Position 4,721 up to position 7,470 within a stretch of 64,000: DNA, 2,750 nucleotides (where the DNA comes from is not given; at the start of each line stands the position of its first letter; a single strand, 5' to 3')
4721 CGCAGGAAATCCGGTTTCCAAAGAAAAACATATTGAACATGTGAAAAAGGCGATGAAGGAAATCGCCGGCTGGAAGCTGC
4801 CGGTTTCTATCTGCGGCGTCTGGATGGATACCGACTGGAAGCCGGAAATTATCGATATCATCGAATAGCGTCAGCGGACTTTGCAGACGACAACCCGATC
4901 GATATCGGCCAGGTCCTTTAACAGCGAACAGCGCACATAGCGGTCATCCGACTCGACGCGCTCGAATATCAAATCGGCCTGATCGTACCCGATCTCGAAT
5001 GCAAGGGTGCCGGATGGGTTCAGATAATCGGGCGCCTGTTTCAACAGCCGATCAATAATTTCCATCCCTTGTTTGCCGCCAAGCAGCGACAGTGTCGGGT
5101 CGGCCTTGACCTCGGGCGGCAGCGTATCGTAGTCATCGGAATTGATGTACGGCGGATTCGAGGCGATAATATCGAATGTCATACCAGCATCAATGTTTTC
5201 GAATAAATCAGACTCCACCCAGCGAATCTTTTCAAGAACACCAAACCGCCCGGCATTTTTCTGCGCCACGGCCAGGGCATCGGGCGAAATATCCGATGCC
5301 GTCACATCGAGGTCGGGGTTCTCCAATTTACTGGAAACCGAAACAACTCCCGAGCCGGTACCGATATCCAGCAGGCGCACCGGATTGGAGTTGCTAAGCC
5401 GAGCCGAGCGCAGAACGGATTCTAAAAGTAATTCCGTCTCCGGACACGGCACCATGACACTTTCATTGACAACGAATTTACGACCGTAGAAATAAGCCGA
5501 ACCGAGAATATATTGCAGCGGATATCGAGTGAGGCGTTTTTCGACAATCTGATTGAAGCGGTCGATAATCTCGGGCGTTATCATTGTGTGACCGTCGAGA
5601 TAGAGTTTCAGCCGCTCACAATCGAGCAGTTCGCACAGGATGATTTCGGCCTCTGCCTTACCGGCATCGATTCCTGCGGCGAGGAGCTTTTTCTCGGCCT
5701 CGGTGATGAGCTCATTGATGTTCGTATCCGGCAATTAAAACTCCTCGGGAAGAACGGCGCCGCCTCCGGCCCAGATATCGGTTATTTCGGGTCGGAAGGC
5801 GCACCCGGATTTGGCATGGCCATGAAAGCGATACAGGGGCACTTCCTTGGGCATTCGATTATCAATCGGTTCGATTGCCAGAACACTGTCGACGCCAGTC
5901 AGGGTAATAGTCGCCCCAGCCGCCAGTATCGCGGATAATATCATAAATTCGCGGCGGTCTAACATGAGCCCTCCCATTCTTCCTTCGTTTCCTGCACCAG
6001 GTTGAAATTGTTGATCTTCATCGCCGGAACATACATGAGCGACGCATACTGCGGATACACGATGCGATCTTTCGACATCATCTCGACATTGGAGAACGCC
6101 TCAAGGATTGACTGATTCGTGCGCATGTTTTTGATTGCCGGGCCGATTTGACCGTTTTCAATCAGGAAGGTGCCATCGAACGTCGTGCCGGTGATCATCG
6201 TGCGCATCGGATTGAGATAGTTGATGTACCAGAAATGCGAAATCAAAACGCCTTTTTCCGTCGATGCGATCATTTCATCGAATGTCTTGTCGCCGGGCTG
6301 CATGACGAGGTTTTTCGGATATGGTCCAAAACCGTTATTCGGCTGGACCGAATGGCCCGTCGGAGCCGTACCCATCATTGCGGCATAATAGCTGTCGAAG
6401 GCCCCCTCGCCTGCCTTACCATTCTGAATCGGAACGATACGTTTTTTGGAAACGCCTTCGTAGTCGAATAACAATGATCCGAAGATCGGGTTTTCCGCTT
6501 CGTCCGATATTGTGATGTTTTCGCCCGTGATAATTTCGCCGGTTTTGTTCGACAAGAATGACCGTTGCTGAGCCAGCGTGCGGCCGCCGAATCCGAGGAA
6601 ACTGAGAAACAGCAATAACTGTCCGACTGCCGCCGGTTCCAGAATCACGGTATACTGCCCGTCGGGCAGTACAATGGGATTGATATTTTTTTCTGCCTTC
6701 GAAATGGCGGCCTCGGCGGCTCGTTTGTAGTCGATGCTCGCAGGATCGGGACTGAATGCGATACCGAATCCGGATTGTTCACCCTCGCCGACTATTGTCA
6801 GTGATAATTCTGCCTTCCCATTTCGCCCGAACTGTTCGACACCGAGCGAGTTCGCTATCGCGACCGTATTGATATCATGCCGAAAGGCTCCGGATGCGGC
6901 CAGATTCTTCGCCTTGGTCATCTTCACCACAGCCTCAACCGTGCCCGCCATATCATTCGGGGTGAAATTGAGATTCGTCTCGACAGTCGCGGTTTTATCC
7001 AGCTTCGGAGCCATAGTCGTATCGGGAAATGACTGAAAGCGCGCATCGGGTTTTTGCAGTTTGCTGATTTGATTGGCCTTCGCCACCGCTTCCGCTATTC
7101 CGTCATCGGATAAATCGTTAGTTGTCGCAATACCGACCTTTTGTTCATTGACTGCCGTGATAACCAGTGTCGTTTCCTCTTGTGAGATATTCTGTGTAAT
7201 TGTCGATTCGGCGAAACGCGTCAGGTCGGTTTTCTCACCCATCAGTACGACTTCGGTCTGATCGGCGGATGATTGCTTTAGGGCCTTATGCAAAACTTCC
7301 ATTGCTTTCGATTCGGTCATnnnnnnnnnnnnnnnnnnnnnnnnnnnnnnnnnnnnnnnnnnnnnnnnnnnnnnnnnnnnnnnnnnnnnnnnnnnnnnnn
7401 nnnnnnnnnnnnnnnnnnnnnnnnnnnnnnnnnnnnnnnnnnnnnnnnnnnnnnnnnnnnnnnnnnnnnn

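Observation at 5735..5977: Translationally coupled 80-aa ORF with a twin-arginine-like signal wedged between pmbA and prmC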

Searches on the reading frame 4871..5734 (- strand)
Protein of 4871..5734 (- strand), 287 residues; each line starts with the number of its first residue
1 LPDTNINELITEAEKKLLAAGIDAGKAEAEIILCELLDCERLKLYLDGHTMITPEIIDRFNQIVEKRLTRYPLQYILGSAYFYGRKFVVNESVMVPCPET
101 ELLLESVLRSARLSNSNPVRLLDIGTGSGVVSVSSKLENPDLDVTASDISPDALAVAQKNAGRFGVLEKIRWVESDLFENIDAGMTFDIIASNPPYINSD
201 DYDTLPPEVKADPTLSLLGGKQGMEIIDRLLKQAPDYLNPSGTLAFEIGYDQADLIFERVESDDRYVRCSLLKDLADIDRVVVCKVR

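Call 3: search_protein_families(library=ncbifam, proteins=[window:4871-5734:-], max_evalue=1)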
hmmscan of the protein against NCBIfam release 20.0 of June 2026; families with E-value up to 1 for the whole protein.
window:4871-5734:- (287 aa): 45 families (the best 25 are shown)
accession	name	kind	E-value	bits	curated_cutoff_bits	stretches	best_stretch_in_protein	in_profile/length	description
TIGR03534.1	RF_mod_PrmC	equivalog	4e-74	249.3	199.1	1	28-282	1-252/253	peptide chain release factor N(5)-glutamine methyltransferase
TIGR00536.1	hemK_fam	subfamily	1.6e-68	230.9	115.5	1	5-284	2-280/286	HemK family protein methyltransferase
TIGR03533.1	L3_gln_methyl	equivalog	1.1e-53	182.5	229.7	1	19-256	23-259/284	50S ribosomal protein L3 N(5)-glutamine methyltransferase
NF002421.0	PRK01544.1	equivalog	1.5e-44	152.6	567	1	5-283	4-303/524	bifunctional peptide chain release factor N(5)-glutamine methyltransferase PrmC/tRNA (guanosine(46)-N7)-methyltransferase TrmB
TIGR03704.1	PrmC_rel_meth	equivalog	8.7e-32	110.5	248.8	1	58-261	28-229/251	putative protein N(5)-glutamine methyltransferase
NF011529.0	PRK14968.1-3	equivalog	6.4e-29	100.8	162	1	86-244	9-152/198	putative methyltransferase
TIGR00537.1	hemK_rel_arch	hypoth_equivalog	1.3e-20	73.8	87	1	105-244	7-136/179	HemK2/MTQ2 family protein methyltransferase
NF011530.0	PRK14968.1-4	equivalog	8.4e-20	71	243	1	89-245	15-154/202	putative methyltransferase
NF011527.0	PRK14968.1-1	equivalog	4.5e-15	55.9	242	1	89-244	10-147/192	putative methyltransferase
NF011528.0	PRK14968.1-2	equivalog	2.5e-09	37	171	1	82-233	9-147/205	putative methyltransferase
NF006138.0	PRK08287.1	equivalog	7.5e-09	35.7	210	1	112-171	26-84/189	decarboxylating cobalt-precorrin-6B (C(15))-methyltransferase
NF007023.0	PRK09489.1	equivalog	7.7e-09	35.2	295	1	113-198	192-273/342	16S rRNA (guanine(1207)-N(2))-methyltransferase RsmC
TIGR02469.1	CbiT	equivalog_domain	1.1e-08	35.4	78.3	1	108-184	12-80/124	precorrin-6Y C5,15-methyltransferase (decarboxylating) subunit CbiT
NF001784.0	PRK00517.2-1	equivalog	1.4e-08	34.6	244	1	113-193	147-228/290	50S ribosomal protein L11 methyltransferase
NF043040.1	corrin_prot_MT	hypoth_equivalog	3.5e-07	29.9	180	1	118-192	42-116/216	corrinoid protein-associated methyltransferase CpaM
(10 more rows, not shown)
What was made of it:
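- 4871..5734 (-): prmC (release-factor glutamine methyltransferase). Its TTG start directly follows the small gene's TAA. TIGR03534 249 bits against a 199-bit cutoff (call 3).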

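Call 4: search_protein_families(library=pfam, proteins=[window:4871-5734:-], max_evalue=1)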
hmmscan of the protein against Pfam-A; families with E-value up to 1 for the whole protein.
window:4871-5734:- (287 aa): 19 families
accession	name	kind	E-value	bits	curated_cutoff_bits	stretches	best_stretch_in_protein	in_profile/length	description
PF17827.6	PrmC_N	-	7.6e-20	71.7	23.4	1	8-78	1-71/71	PrmC N-terminal domain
PF05175.20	MTS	-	3e-16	59.9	23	1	113-200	27-112/170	Methyltransferase small domain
PF13649.12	Methyltransf_25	-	1.7e-08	35.5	27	1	122-202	2-82/97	Methyltransferase domain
PF13847.12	Methyltransf_31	-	2.1e-08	34.4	27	1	119-270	5-132/145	Methyltransferase domain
PF06325.19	PrmA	-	4.2e-07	30.2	22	1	118-193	162-233/296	Ribosomal protein L11 methyltransferase (PrmA)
PF08242.18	Methyltransf_12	-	6.8e-07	30.4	30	1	122-192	1-71/98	Methyltransferase domain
PF01170.24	UPF0020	-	1.9e-06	28.1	22.3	1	136-197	71-132/197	RMKL-like, methyltransferase domain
PF08241.18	Methyltransf_11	-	5.6e-05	24.1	21.2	1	122-192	1-66/95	Methyltransferase domain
PF09445.16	Methyltransf_15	-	8.4e-05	22.6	22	1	121-195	4-80/165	RNA cap guanine-N2 methyltransferase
PF13489.12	Methyltransf_23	-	0.00014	22.1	27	1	112-248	15-118/164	Methyltransferase domain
PF12847.13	Methyltransf_18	-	0.00066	20.2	27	1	119-189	16-85/151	Methyltransferase domain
PF07669.17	Eco57I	-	0.00069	20.2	25.3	1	175-203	62-91/171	Eco57I restriction-modification methylase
PF10294.15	Methyltransf_16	-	0.0051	17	21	1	107-161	36-89/174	Lysine methyltransferase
PF03602.21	Cons_hypoth95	-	0.0089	16.2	24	1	118-204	42-131/182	Conserved hypothetical protein 95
PF00891.24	Methyltransf_2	-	0.025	14.4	22.3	1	101-180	48-124/210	O-methyltransferase domain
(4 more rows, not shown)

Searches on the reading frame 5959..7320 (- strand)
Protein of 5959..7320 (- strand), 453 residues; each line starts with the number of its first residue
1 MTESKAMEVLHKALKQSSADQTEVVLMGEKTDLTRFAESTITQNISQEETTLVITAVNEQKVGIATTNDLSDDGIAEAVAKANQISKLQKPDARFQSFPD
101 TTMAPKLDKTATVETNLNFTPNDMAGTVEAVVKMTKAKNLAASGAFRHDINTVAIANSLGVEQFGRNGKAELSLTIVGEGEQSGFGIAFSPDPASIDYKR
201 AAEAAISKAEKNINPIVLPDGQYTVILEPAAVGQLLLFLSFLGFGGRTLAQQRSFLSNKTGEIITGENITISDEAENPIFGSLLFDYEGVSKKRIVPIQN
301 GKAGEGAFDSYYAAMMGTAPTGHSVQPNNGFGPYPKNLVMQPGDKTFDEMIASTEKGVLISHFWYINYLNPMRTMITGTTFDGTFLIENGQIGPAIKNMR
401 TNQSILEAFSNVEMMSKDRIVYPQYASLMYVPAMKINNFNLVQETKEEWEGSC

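Call 3: search_protein_families(library=ncbifam, proteins=[window:5959-7320:-], max_evalue=1)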
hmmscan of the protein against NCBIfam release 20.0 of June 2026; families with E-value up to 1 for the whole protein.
window:5959-7320:- (453 aa): 3 families
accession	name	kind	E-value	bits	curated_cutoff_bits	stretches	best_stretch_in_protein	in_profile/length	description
NF040952.1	Arch_mtprotase_TldD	equivalog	2.3e-18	66.2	635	1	201-423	194-416/443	zinc metalloprotease TldD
NF008006.0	PRK10735.1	equivalog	8.7e-16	57.4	513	1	142-418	171-444/481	metalloprotease TldD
NF008268.0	PRK11040.1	equivalog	1.1e-11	44.2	438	1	16-418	26-424/446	metalloprotease PmbA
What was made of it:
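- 5959..7320 (-): pmbA/tldE-like gene (453 aa, no signal peptide). Its stop overlaps the small gene's start by 7 nt. Far below the NCBIfam PmbA equivalog cutoff, 44 against 438 bits (call 3).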

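Call 4: search_protein_families(library=pfam, proteins=[window:5959-7320:-], max_evalue=1)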
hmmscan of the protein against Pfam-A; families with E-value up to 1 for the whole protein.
window:5959-7320:- (453 aa): 3 families
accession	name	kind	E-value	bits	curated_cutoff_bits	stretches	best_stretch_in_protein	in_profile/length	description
PF19289.4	PmbA_TldD_3rd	-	2.2e-45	155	22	1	221-441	2-218/220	PmbA/TldA metallopeptidase C-terminal domain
PF01523.21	PmbA_TldD_1st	-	3.2e-08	34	20.9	1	23-82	2-61/65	PmbA/TldA metallopeptidase domain 1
PF19290.4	PmbA_TldD_2nd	-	0.00051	20.9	20.9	1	145-211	32-107/109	PmbA/TldA metallopeptidase central domain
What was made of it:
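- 5959..7320 (-): Pfam PmbA_TldD domains 1st, 2nd and 3rd (call 4).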

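Call 29: find_related_loci(query=A3, collection=genome_contigs, flank=4000)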
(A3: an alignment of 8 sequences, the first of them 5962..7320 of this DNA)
Query A3 (453 aa) in genome_contigs; peptide patterns used: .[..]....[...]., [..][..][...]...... (x = any residue, [..] = any of these).
136 stretches matched a pattern; 109 encode a relative of the query (tblastn E <= 1e-3); the best 80 are kept; 80 distinct loci.
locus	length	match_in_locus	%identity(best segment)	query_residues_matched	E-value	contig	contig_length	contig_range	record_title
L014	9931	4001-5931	82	1-453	0e+0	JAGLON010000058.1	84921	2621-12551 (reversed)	MAG: Candidatus Zixiibacteriota bacterium isolate RS_7_36 ROV157_7.bin.36.fa_58, whole genome shotgun sequence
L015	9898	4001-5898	77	9-453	0e+0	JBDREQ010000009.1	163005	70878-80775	MAG: Candidatus Zixiibacteriota bacterium isolate MEGAHIT-group-1.322 k141_2742875, whole genome shotgun sequence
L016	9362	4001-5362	72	1-453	0e+0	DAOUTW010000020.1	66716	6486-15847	MAG TPA_asm: Candidatus Zixiibacteriota bacterium isolate CSMAG_807 CSMAG_807_k141_942936_length_66716_cov_10.3294, whol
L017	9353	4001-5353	71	3-453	0e+0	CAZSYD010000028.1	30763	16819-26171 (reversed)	MAG TPA_asm: uncultured Ignavibacteriales bacterium isolate binchicken_co228_521 genome assembly, contig: NODE_1830_leng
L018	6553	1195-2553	69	1-453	0e+0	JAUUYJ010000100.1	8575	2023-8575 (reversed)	MAG: Candidatus Zixiibacteriota bacterium isolate CSMAG_164 CSMAG_164_k127_4560843_length_8575_cov_164.8920, whole genom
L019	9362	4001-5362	68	1-453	0e+0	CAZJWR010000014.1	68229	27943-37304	MAG TPA_asm: uncultured Ignavibacteriales bacterium isolate SRP214966_co4_518 genome assembly, contig: NODE_173_length_6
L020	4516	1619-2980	63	1-453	0e+0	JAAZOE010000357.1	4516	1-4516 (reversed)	MAG: Candidatus Zixiibacteriota bacterium isolate AS27yjCOA_31 127967_AS27, whole genome shotgun sequence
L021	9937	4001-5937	63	1-453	0e+0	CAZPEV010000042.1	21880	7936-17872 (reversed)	MAG TPA_asm: uncultured Ignavibacteriales bacterium isolate binchicken_co261_18 genome assembly, contig: NODE_108_length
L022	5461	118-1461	72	7-453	0e+0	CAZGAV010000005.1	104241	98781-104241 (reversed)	MAG TPA_asm: uncultured Ignavibacteriales bacterium isolate binchicken_co150_3 genome assembly, contig: NODE_277_length_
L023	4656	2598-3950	62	1-453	0e+0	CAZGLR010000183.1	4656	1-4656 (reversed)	MAG TPA_asm: uncultured Ignavibacteriales bacterium isolate SRP141376_co3_444 genome assembly, contig: NODE_46513_length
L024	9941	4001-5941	68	3-453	0e+0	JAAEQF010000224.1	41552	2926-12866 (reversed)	MAG: FCB group bacterium isolate Gpa_11 GpaG_CONTIG1262038, whole genome shotgun sequence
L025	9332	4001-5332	52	1-441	1e-151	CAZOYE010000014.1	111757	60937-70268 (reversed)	MAG TPA_asm: uncultured Ignavibacteria bacterium isolate SRP323723_co1_129 genome assembly, contig: NODE_148_length_1117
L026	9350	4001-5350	51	1-453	1e-150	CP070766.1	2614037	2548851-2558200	MAG: Candidatus Zixiibacteriota bacterium isolate bin25 chromosome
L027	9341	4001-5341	52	1-441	6e-149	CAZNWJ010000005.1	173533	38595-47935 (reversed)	MAG TPA_asm: uncultured Ignavibacteria bacterium isolate binchicken_co16_17 genome assembly, contig: NODE_107_length_173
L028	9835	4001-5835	52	10-441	4e-147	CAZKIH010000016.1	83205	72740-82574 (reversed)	MAG TPA_asm: uncultured Ignavibacteria bacterium isolate SRP173033_co2_66 genome assembly, contig: NODE_86_length_83205_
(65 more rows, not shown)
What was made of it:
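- Tried and rejected: I used a PmbA alignment instead (call 29).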
